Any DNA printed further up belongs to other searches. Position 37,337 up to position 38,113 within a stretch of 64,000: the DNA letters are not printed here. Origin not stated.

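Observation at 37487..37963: Small exported protein with six exact LPPGHPP heptads at a rigid 13-residue period, under codon-level purifying selection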

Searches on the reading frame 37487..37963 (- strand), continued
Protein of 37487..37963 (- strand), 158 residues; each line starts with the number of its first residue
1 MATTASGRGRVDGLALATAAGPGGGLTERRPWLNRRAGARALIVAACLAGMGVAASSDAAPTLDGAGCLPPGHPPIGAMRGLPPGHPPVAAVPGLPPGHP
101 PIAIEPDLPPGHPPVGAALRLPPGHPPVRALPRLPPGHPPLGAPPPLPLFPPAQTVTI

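Call 48: search_protein_families(library=ncbifam, proteins=[L092:1465-2238:+, L092:2235-2909:+, L092:2925-3578:+], max_evalue=0.001)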
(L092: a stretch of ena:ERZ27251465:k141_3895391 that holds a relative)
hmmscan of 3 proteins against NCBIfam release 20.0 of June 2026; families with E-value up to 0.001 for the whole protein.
L092:1465-2238:+ (257 aa): 189 families (the best 25 are shown)
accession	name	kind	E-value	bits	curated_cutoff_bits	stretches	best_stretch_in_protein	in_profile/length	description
TIGR01188.1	drrA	subfamily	8.8e-54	182.8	312.45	1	40-246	4-212/302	daunorubicin resistance ABC transporter, ATP-binding protein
TIGR03864.1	PQQ_ABC_ATP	hypoth_equivalog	1e-44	152.8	302.25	1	35-249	7-223/236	ABC transporter, ATP-binding subunit, PQQ-dependent alcohol dehydrogenase system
NF010060.0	PRK13537.1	equivalog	1.1e-42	146.1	521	1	24-248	10-236/314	nodulation factor ABC transporter ATP-binding protein NodI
NF010061.0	PRK13538.1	equivalog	9.3e-42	142.9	195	1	29-228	5-203/211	cytochrome c biogenesis heme-transporting ATPase CcmA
TIGR02982.1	heterocyst_DevA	subfamily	9.6e-41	139.8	295.8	1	38-236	14-219/220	ABC exporter ATP-binding subunit, DevA family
TIGR00968.1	3a0106s01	subfamily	2.9e-40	138.3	342.75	1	37-243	8-216/237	sulfate ABC transporter ATP-binding protein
TIGR02673.1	FtsE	equivalog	2.9e-39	134.9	264.85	1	41-235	14-214/214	cell division ATP-binding protein FtsE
NF010059.0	PRK13536.1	equivalog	3.4e-39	134.6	549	1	16-245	30-261/342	nodulation factor ABC transporter ATP-binding protein NodI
TIGR03522.1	GldA_ABC_ATP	equivalog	2.1e-38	132.5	402.6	1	30-247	3-221/301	gliding motility-associated ABC transporter ATP-binding subunit GldA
TIGR03265.1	PhnT2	equivalog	2.7e-38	132.1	457.7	1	34-245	9-222/353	putative 2-aminoethylphosphonate ABC transporter ATP-binding protein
NF007027.0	PRK09493.1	equivalog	3.5e-38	131.3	379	1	36-245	8-223/240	glutamine ABC transporter ATP-binding protein GlnQ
TIGR03740.1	galliderm_ABC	subfamily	4.9e-38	131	309.75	1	34-240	5-206/223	lantibiotic protection ABC transporter ATP-binding subunit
TIGR01189.1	ccmA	equivalog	1.5e-37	129.2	131.6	1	35-223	6-192/198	heme ABC exporter ATP-binding protein CcmA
NF006987.0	PRK09452.1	equivalog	1.8e-37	128.9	482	1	27-245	15-235/378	spermidine/putrescine ABC transporter ATP-binding protein PotA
TIGR02315.1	ABC_phnC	equivalog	2e-37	128.9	266.1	1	40-249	12-237/243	phosphonate ABC transporter ATP-binding protein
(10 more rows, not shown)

L092:2235-2909:+ (224 aa): 1 family
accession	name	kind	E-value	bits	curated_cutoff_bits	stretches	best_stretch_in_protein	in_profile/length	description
TIGR01190.1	ccmB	equivalog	3.9e-09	36.5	156.2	1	11-212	1-200/211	heme exporter protein CcmB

L092:2925-3578:+ (218 aa): 2 families
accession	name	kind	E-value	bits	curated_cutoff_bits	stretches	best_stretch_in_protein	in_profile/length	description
TIGR01191.1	ccmC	subfamily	9.5e-27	94.1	186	1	32-204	1-173/184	heme ABC transporter permease CcmC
TIGR03144.1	cytochr_II_ccsB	equivalog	2.5e-14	53.6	187.6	1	13-154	92-234/252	c-type cytochrome biogenesis protein CcsB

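Call 59: find_encoding_contigs(protein=P0181, flank=8000, max_places=2)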
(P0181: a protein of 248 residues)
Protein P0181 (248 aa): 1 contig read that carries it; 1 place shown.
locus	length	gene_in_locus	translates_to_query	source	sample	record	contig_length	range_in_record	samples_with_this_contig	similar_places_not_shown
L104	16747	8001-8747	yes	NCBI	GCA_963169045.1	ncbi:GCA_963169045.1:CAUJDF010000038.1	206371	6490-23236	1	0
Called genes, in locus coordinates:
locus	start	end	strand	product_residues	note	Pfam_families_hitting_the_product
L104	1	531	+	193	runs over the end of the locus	-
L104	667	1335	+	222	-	PF00156:Pribosyltran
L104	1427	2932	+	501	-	-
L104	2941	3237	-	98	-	PF12837:Fer4_6 (faint), PF25160:LdpA_Fe-S-bd (faint), PF13484:Fer4_16 (faint), PF13237:Fer4_10 (weak), PF13187:Fer4_9, PF12838:Fer4_7 (weak), PF14697:Fer4_21 (weak), PF00037:Fer4 (weak)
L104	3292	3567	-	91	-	-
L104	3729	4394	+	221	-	PF02798:GST_N, PF13417:GST_N_3, PF13409:GST_N_2, PF00043:GST_C, PF14497:GST_C_3 (weak), PF13410:GST_C_2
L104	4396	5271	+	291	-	PF01636:APH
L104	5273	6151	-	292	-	PF11876:TsiV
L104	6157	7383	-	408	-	PF00389:2-Hacid_dh, PF02826:2-Hacid_dh_C, PF22629:ACT_AHAS_ss (weak)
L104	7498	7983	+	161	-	PF03918:CcmH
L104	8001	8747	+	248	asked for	PF23892:Ig_CycH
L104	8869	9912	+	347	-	-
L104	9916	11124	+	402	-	PF01436:NHL (faint), PF23500:DUF7133 (faint), PF25021:TEN_NHL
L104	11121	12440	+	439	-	PF25021:TEN_NHL, PF01436:NHL (faint)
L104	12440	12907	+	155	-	PF16694:Cytochrome_P460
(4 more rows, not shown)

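Call 60: find_encoding_contigs(protein=P0230, flank=8000, max_places=2)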
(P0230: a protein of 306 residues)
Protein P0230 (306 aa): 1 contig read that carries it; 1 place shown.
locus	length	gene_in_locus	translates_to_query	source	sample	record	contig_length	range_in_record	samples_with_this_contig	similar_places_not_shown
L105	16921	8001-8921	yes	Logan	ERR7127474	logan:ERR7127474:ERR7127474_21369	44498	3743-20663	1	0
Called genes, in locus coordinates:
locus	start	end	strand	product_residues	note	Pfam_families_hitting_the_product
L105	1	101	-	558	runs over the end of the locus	PF08448:PAS_4 (faint), PF08447:PAS_3, PF02518:HATPase_c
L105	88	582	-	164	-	-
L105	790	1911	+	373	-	PF00072:Response_reg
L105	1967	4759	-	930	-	PF09134:Invasin_D3 (faint)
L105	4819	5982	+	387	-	-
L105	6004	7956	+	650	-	PF24762:TPR_IF140-IFT172 (weak), PF00069:Pkinase, PF07714:PK_Tyr_Ser-Thr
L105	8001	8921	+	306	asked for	-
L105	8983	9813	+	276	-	PF01476:LysM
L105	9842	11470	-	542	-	-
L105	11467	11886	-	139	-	-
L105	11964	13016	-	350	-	-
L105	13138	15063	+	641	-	PF00069:Pkinase (weak)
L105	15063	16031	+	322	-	-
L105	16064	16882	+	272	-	-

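Call 61: find_encoding_contigs(protein=P0197, flank=8000, max_places=2)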
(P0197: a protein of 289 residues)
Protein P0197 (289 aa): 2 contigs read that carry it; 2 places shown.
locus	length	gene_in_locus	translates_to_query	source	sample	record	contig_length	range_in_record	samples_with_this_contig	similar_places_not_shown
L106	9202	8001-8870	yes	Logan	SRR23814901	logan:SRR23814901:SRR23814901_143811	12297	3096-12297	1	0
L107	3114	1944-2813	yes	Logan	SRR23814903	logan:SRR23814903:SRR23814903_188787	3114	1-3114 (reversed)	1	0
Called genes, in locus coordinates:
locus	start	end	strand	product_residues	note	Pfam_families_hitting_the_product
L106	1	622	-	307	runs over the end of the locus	PF05107:Cas_Cas7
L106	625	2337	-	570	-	PF09709:Cas_Csd1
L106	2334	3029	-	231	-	PF09704:Cas_Cas5d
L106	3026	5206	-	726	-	PF01966:HD (weak), PF18019:Cas3_HD, PF04851:ResIII, PF00270:DEAD, PF22590:Cas3-like_C_2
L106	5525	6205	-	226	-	-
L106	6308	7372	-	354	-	-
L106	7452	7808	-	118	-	PF13560:HTH_31, PF01381:HTH_3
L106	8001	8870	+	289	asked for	-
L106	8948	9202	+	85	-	?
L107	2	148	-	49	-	?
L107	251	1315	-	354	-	-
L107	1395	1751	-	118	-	PF13560:HTH_31, PF01381:HTH_3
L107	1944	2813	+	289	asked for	-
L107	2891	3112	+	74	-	?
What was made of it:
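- Tried and rejected: Contexts of two other array classes (P0230, P0197) showed no haem link (calls 60, 61).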

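Call 69: list_cluster_members(proteins=[window:37490-37963:-, P0010, P0035, P0221, P0181, P0140])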
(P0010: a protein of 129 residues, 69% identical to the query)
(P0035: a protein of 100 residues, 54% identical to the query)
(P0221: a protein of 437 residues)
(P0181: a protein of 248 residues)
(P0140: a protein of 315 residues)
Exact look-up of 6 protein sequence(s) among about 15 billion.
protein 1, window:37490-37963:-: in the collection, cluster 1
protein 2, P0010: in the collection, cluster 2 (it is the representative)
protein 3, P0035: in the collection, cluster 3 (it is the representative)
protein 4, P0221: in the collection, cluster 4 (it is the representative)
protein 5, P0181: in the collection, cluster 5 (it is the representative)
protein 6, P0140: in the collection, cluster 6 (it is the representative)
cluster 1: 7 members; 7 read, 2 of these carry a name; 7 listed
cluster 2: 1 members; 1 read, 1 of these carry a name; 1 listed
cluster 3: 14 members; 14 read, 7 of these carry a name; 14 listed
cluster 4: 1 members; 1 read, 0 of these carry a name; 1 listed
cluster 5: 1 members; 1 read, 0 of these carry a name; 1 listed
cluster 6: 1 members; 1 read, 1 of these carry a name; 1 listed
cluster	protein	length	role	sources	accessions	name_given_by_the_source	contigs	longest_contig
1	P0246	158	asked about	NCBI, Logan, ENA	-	-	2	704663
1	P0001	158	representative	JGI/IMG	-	-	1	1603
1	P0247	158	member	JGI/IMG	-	hypothetical protein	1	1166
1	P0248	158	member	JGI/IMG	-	hypothetical protein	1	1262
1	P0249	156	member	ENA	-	-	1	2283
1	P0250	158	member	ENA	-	-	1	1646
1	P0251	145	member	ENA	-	-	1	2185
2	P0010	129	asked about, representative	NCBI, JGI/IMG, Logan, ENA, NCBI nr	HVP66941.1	MAG TPA: hypothetical protein VMT17_06735 [Anaeromyxobacteraceae bacterium] | hypothetical protein [Anaeromyxobacteraceae bacterium]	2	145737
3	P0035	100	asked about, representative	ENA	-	-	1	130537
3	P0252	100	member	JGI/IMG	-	hypothetical protein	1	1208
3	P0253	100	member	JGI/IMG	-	hypothetical protein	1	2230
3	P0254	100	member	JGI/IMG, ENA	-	hypothetical protein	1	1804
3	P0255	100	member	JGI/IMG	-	hypothetical protein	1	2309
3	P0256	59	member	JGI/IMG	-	hypothetical protein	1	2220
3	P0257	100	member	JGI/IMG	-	hypothetical protein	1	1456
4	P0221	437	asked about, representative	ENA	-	-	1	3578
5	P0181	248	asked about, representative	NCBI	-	-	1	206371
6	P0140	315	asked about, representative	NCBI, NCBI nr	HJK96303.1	MAG TPA: ChaN family lipoprotein, partial [Polyangiaceae bacterium LLY-WYZ-14_1] | ChaN family lipoprotein [Polyangiaceae bacterium LLY-WYZ-14_1]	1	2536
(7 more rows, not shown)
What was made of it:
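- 37487..37963 (-): Whole ORF: 158 codons plus stop. It encodes the LPPGHPP-repeat protein. The exact protein is on record, unnamed, on a 704,663-bp contig (call 69).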

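Call 72: find_homologous_proteins(query=P0181, max_evalue=0.00001)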
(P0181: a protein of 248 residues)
Query P0181 (248 aa): 139 proteins with E <= 0.00001 among 8000 candidates; the best 120 are listed.
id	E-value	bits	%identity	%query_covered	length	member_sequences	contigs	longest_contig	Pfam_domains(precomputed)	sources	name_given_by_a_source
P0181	1.9e-150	517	100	100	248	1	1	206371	PF23892.2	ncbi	-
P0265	4.0e-55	205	46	94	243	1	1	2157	PF23892.2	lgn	-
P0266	6.5e-55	204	65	71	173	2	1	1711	PF23892.2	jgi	jgi:hypothetical protein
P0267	2.1e-54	203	58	47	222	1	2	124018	PF23892.2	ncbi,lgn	-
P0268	4.6e-54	202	50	95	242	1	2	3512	PF23892.2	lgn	-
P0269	7.2e-54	201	63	78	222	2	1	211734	PF23892.2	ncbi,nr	ncbi:MAG: hypothetical protein H6705_03505 [Myxococcales bacterium]|nr:hypothetical protein [Myxococ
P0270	5.8e-53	198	56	79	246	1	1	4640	PF23892.2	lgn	-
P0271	1.4e-52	197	54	94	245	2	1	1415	PF23892.2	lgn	-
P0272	4.5e-51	192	52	94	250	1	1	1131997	PF23892.2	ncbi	-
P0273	2.7e-49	186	58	47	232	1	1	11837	PF23892.2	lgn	-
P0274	3.5e-47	179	49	100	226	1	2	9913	PF23892.2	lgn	-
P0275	1.3e-46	177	50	94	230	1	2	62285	PF23892.2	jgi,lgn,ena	jgi:hypothetical protein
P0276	5.1e-46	175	47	98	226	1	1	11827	PF23892.2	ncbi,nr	ncbi:MAG: hypothetical protein KC620_03560 [Myxococcales bacterium]|nr:hypothetical protein [Myxococ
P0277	1.0e-45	174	53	90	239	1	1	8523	PF23892.2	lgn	-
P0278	9.5e-44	168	53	66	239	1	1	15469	PF23892.2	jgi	jgi:hypothetical protein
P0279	8.1e-43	165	45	94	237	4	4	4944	PF23892.2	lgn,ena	-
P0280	2.6e-42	163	43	98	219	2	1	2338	PF23892.2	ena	-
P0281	2.8e-39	153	43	98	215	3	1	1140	PF23892.2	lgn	-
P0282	4.4e-38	149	44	97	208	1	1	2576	PF23892.2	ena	-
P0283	5.9e-38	149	48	100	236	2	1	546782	PF23892.2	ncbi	ncbi:MAG: hypothetical protein ACE366_09060 [Bradymonadia bacterium]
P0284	2.1e-36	144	44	96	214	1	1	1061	PF23892.2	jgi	jgi:hypothetical protein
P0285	3.1e-36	143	46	88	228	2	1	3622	PF23892.2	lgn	-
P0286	1.7e-35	141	41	97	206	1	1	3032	PF23892.2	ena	-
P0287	2.5e-35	140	41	100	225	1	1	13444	PF23892.2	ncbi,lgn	-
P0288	3.0e-34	137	42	100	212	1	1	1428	PF23892.2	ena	-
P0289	3.0e-34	137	42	97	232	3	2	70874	PF23892.2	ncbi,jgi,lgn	jgi:hypothetical protein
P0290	9.4e-34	135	46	87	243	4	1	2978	PF23892.2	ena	-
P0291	4.3e-33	133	44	97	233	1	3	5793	PF23892.2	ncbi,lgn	-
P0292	5.2e-33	133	41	98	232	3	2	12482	PF23892.2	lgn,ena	-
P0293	9.1e-33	132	49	65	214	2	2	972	PF23892.2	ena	-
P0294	5.9e-32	129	44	86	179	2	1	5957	PF23892.2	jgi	jgi:hypothetical protein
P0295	2.2e-31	127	53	47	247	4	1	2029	PF23892.2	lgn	-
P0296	1.7e-28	118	50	63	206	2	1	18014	PF23892.2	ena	-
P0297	3.8e-28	117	46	78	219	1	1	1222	PF23892.2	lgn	-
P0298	3.1e-25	107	43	75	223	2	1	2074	PF23892.2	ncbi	-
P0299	1.3e-24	105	44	68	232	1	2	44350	PF23892.2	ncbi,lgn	-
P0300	2.0e-24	105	41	66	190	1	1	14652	PF23892.2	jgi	jgi:cytochrome c-type biogenesis protein CcmH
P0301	4.6e-24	103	42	70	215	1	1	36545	PF23892.2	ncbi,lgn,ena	-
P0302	4.9e-24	103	42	73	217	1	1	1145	PF23892.2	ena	-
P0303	2.0e-23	101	41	64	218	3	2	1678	PF23892.2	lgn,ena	-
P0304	1.6e-22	98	42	65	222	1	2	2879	PF23892.2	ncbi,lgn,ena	-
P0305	3.4e-22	97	43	56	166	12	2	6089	PF23892.2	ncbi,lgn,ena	-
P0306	6.2e-22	96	43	66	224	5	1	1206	PF23892.2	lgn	-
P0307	1.2e-21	95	33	96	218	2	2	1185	PF23892.2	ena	-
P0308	1.5e-21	95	36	97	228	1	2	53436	PF23892.2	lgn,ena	-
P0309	2.5e-21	94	45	54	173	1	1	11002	PF23892.2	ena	-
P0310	6.4e-21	93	43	67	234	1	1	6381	PF23892.2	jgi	jgi:hypothetical protein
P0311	9.1e-21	93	36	90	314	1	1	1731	PF23892.2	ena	-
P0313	1.2e-20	92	36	86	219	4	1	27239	PF23892.2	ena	-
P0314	1.8e-20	92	42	63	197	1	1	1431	PF23892.2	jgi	jgi:hypothetical protein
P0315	2.4e-20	91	41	60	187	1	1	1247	PF23892.2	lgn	-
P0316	4.7e-19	87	40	69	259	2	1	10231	PF23892.2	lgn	-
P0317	1.1e-18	86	41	56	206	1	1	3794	PF23892.2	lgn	-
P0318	1.7e-18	85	43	46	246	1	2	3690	PF23892.2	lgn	-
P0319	1.8e-18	85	39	70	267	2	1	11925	PF23892.2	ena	-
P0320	3.7e-18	84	45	58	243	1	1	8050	PF23892.2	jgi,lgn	jgi:hypothetical protein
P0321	8.2e-18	83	38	65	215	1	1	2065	PF23892.2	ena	-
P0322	4.6e-17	80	41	54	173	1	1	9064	PF23892.2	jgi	jgi:hypothetical protein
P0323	1.1e-16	79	37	73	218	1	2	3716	PF23892.2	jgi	jgi:hypothetical protein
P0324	1.8e-16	79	38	65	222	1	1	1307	PF23892.2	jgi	jgi:hypothetical protein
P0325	1.1e-15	76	47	41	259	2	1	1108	PF23892.2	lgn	-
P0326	1.7e-15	75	37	59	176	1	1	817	PF23892.2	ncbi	-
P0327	2.0e-15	75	42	53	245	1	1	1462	PF23892.2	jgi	jgi:hypothetical protein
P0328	3.3e-15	74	42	46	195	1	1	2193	PF23892.2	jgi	jgi:cytochrome c-type biogenesis protein CcmH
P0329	3.6e-15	74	39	60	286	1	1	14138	PF23892.2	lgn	-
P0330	5.3e-15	74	43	49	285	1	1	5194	PF23892.2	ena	-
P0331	6.2e-15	73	37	57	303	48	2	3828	PF23892.2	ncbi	-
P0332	6.3e-15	73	42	46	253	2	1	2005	PF23892.2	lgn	-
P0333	1.0e-14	73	38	47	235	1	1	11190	PF23892.2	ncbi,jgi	ncbi:MAG TPA: hypothetical protein VGP64_15400 [Polyangia bacterium]|jgi:hypothetical protein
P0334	1.6e-14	72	35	98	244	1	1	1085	PF23892.2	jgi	jgi:hypothetical protein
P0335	2.5e-14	71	41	57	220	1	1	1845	PF23892.2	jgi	jgi:hypothetical protein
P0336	2.7e-14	71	42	48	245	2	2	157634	PF23892.2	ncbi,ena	-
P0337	6.7e-14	70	41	51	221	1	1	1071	PF23892.2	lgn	-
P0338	9.9e-14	70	36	67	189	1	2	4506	PF23892.2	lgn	-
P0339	1.3e-13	69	43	55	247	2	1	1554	PF23892.2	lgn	-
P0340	1.7e-13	69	40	58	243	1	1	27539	PF23892.2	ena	-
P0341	2.1e-13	68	39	63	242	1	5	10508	PF23892.2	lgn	-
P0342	3.5e-13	68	37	65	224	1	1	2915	PF23892.2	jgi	jgi:hypothetical protein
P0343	4.7e-13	67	47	38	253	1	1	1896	PF23892.2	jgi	jgi:hypothetical protein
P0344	5.2e-13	67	40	49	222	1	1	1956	PF23892.2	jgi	-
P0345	5.6e-13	67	40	50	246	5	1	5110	PF23892.2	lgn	-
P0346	8.3e-13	66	40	52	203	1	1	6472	PF23892.2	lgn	-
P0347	1.2e-12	66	38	47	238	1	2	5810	PF23892.2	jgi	jgi:hypothetical protein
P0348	3.0e-12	65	42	40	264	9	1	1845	PF23892.2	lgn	-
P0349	3.3e-12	65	37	59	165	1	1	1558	PF23892.2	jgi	jgi:cytochrome c-type biogenesis protein CcmH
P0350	5.7e-12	64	42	38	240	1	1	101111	PF23892.2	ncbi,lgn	-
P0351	8.9e-12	63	41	63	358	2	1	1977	PF14559.13,PF23892.2,PF13428.13,PF07719.24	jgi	jgi:hypothetical protein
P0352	1.4e-11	62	33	72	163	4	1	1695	PF23892.2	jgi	jgi:cytochrome c-type biogenesis protein CcmH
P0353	4.5e-11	61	37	47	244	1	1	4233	PF23892.2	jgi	jgi:hypothetical protein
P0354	1.0e-10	60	42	49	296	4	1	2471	PF23892.2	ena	-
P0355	1.1e-10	60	31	73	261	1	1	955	PF14559.13,PF23892.2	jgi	jgi:tetratricopeptide (TPR) repeat protein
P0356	3.7e-10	58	40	54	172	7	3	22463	PF23892.2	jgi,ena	jgi:hypothetical protein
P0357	4.7e-10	57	36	47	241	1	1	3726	PF23892.2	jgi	jgi:hypothetical protein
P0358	4.8e-10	57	40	49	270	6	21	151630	PF23892.2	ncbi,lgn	-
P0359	7.3e-10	57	35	58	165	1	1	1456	PF23892.2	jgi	jgi:cytochrome c-type biogenesis protein CcmH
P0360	7.9e-10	57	34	43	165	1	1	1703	PF23892.2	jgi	jgi:cytochrome c-type biogenesis protein CcmH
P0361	8.1e-10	57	38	47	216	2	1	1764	PF23892.2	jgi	-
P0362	1.0e-9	56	38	51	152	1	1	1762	PF23892.2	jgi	jgi:hypothetical protein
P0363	1.1e-9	56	36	57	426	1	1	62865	PF14559.13,PF13431.13,PF23914.2,PF23892.2,PF13432.13,PF13428.13,PF07719.24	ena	-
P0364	1.2e-9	56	38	66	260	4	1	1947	PF14559.13,PF13431.13,PF23892.2,PF13432.13,PF13428.13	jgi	jgi:tetratricopeptide (TPR) repeat protein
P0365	1.3e-9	56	41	47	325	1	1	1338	PF14559.13,PF13431.13,PF23892.2,PF13432.13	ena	-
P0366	1.6e-9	56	35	53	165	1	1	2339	PF23892.2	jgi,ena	-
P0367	1.7e-9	56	41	53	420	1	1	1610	PF14559.13,PF13431.13,PF12895.14,PF23892.2,PF13432.13,PF13428.13,PF13181.13,PF07719.24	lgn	-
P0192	2.3e-9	55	64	29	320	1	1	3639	PF13431.13,PF13414.13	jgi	jgi:hypothetical protein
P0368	2.8e-9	55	38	60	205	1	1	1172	PF23892.2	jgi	jgi:hypothetical protein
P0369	2.9e-9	55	42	40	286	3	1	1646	PF23892.2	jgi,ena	-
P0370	3.4e-9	55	39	50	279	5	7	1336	PF23892.2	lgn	-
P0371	4.2e-9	54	32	47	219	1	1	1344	PF23892.2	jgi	jgi:hypothetical protein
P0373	5.1e-9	54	38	47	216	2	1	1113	PF23892.2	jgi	jgi:hypothetical protein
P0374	5.3e-9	54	36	39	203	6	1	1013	PF23892.2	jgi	-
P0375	5.3e-9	54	42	38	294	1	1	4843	PF23892.2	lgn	-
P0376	7.6e-9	54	36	46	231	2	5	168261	PF23892.2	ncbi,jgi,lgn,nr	ncbi:MAG TPA: hypothetical protein VH853_03995 [Polyangia bacterium]|jgi:hypothetical protein|nr:hyp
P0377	8.0e-9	53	41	45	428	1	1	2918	PF14559.13,PF13431.13,PF23892.2,PF13432.13,PF13428.13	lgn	-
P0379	9.4e-9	53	30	46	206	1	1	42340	PF23892.2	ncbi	-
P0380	1.5e-8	53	37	58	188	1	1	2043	PF23892.2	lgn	-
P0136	1.6e-8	52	37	51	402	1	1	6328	-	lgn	-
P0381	3.3e-8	51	37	46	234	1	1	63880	PF23892.2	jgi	jgi:hypothetical protein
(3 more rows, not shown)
